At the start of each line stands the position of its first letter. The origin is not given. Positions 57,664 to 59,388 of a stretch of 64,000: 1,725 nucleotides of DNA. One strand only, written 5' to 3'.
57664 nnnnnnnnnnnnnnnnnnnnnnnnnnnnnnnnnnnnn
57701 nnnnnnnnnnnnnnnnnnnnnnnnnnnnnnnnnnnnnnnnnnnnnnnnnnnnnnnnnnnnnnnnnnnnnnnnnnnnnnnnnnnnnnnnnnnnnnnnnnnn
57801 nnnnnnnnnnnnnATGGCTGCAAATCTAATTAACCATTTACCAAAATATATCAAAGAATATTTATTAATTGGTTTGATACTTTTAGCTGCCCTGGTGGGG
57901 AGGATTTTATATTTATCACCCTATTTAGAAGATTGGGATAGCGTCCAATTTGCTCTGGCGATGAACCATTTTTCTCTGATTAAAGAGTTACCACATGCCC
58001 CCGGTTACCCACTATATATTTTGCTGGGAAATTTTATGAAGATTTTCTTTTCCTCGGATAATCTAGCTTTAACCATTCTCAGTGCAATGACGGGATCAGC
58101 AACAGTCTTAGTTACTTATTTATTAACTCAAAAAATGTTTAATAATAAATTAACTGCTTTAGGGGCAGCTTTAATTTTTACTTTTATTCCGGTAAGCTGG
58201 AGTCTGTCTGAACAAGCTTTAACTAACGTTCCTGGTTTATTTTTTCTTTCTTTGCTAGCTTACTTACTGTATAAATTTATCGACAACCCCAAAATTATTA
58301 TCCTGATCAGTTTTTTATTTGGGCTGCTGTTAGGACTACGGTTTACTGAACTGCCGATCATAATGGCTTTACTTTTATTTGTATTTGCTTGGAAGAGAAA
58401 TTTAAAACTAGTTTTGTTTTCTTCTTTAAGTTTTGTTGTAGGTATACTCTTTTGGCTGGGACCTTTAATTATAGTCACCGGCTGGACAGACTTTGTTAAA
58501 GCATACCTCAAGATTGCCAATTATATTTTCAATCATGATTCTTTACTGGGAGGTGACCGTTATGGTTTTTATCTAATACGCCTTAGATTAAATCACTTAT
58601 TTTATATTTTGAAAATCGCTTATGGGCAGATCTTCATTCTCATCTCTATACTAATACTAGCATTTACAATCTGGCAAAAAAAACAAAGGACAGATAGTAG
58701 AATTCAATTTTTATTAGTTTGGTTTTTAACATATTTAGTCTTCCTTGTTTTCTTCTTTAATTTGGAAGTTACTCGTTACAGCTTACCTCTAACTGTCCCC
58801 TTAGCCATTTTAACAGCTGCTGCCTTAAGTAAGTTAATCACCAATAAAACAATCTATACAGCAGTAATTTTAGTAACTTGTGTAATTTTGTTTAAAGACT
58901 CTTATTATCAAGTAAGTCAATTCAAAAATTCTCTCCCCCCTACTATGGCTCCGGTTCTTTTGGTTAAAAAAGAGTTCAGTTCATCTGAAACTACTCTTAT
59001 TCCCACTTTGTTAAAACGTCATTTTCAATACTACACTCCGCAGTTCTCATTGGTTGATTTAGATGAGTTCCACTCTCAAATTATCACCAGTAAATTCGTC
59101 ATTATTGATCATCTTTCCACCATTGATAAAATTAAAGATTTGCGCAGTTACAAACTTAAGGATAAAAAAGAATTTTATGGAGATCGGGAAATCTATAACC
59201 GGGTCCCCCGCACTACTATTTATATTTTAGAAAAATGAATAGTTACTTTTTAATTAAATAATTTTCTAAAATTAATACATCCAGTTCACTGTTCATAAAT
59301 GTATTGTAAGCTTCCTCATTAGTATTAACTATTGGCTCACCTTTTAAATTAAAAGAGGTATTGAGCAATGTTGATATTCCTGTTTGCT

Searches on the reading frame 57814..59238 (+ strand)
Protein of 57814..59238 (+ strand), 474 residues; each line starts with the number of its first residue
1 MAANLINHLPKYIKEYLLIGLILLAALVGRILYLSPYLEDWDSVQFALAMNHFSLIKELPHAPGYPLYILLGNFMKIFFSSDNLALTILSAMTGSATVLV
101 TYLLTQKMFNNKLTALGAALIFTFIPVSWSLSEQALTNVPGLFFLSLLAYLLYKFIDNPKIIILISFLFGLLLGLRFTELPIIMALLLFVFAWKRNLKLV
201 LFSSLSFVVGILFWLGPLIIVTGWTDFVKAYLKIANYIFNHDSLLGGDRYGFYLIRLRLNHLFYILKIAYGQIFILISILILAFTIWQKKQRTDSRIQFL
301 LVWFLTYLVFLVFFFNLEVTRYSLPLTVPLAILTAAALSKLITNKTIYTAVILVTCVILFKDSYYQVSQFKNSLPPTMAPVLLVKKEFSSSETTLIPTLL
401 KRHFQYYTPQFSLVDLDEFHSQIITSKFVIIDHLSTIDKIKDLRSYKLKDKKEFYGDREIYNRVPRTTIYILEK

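Call 33: search_protein_families(library=pfam, proteins=[window:57814-59238:+], max_evalue=0.001)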
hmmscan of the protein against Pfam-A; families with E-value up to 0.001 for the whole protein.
window:57814-59238:+ (474 aa): 2 families
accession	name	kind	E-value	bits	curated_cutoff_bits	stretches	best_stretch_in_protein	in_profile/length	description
PF11028.14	TMEM260-like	-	2.2e-12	47.6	24.2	1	58-194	13-174/179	Protein O-mannosyl-transferase TMEM260-like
PF13231.12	PMT_2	-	7.3e-08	33.2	26.1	1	71-213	10-154/160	Dolichyl-phosphate-mannose-protein mannosyltransferase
